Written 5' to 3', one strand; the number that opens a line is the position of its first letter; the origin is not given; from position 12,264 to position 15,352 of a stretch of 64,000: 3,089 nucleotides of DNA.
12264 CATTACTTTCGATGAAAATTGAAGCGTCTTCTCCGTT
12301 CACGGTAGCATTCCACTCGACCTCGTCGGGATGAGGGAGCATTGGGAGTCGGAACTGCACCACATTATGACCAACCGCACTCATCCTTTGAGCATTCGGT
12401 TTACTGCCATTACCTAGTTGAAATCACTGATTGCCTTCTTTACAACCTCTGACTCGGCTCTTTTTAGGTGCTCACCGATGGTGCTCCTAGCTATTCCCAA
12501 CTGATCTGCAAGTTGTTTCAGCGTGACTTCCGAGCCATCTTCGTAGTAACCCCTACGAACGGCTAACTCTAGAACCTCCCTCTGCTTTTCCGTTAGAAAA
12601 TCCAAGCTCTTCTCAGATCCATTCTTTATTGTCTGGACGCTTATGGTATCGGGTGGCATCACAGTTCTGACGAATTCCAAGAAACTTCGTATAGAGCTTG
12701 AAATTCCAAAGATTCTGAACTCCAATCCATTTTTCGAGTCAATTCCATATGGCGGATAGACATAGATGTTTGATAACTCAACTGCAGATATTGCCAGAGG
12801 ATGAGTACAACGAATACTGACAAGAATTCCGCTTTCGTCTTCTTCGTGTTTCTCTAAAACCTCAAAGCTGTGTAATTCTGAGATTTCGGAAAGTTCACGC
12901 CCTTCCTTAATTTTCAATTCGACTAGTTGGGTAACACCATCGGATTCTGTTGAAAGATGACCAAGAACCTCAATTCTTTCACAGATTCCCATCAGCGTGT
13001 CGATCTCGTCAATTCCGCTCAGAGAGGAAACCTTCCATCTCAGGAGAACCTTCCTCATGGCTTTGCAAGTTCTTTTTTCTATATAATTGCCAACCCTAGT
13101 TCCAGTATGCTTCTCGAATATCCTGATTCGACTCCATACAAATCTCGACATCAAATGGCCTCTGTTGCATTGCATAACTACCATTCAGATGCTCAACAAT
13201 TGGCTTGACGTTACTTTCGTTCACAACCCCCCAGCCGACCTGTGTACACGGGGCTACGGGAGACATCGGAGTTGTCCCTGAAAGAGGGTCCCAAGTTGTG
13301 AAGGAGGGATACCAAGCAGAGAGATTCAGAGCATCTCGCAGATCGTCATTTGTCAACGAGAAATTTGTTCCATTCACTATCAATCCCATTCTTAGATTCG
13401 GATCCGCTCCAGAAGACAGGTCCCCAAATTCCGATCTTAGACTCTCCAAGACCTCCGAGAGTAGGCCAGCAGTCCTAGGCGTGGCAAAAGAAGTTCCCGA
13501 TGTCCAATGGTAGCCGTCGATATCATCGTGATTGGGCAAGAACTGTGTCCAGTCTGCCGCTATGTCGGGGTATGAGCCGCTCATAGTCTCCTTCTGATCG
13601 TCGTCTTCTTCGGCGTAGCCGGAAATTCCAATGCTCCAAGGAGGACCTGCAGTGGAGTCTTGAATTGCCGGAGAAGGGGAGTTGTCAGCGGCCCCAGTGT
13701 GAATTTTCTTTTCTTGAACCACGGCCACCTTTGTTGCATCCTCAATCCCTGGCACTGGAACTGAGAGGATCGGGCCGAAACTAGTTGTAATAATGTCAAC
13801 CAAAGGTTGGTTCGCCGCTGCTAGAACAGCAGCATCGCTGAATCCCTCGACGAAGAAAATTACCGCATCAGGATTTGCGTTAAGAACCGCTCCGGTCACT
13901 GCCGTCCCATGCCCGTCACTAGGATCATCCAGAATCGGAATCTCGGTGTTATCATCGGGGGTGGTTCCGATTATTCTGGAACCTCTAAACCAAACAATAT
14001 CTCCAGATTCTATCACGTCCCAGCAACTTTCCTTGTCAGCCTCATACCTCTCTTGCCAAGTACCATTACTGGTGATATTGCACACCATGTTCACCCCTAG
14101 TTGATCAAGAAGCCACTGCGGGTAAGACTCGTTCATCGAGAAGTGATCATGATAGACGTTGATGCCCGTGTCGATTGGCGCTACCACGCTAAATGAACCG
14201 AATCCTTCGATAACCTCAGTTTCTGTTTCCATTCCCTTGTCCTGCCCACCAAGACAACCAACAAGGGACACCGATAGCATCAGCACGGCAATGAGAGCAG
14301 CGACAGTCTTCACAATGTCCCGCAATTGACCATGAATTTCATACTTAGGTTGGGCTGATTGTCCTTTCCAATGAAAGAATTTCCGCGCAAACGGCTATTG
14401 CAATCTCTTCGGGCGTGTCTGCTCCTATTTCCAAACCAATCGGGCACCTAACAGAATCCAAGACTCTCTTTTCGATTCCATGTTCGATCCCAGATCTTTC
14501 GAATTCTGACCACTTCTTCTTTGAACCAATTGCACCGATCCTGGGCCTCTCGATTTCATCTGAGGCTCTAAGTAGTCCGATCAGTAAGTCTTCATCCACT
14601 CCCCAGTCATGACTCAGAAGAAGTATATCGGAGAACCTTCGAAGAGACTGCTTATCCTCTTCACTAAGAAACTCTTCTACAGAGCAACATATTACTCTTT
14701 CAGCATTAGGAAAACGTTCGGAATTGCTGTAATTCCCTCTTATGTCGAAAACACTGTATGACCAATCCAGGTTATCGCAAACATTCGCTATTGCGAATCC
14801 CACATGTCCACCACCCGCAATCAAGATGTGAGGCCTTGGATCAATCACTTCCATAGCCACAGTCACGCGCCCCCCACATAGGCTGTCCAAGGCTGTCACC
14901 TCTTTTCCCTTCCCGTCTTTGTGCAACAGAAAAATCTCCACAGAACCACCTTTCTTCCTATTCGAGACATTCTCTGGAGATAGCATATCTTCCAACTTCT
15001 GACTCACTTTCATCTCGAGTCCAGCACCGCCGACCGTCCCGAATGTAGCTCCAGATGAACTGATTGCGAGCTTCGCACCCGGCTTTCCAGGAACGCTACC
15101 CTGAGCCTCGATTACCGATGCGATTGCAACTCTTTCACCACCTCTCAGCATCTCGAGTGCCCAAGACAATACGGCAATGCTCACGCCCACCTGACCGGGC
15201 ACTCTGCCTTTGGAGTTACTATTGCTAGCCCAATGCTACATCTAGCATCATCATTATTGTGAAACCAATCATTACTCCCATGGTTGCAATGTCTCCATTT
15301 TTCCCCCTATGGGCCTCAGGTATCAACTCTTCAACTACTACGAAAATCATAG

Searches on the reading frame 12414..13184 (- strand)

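Call 82: search_protein_families(library=pfam, proteins=[window:12414-13184:-], max_evalue=0.00001)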
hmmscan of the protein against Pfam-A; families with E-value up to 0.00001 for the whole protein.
window:12414-13184:- (256 aa): 2 families
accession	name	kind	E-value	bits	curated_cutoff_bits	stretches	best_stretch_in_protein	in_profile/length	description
PF04967.18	HTH_10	-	8.4e-18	64.4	23.1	1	197-248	1-52/53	HTH DNA binding domain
PF04545.22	Sigma70_r4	-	4.1e-06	26.6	24.1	1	194-243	2-44/50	Sigma-70, region 4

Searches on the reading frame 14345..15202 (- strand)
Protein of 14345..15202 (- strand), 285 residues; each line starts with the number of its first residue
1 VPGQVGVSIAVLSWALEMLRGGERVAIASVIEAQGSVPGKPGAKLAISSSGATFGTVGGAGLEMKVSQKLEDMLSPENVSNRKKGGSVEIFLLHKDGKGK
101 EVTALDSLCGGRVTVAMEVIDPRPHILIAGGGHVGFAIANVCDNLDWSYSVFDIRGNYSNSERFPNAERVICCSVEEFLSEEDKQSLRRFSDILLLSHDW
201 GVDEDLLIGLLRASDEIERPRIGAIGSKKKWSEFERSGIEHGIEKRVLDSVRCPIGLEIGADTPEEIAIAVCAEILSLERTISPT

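Call 82: search_protein_families(library=pfam, proteins=[window:14345-15202:-], max_evalue=0.00001)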
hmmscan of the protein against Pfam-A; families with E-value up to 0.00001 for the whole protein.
window:14345-15202:- (285 aa): 2 families
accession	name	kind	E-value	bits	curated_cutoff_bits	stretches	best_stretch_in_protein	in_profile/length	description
PF13478.12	XdhC_C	-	1.9e-29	103.2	29.7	1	127-275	2-125/125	XdhC Rossmann domain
PF02625.21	XdhC_CoxI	-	3.4e-14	53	24.3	1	19-75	2-58/68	XdhC and CoxI family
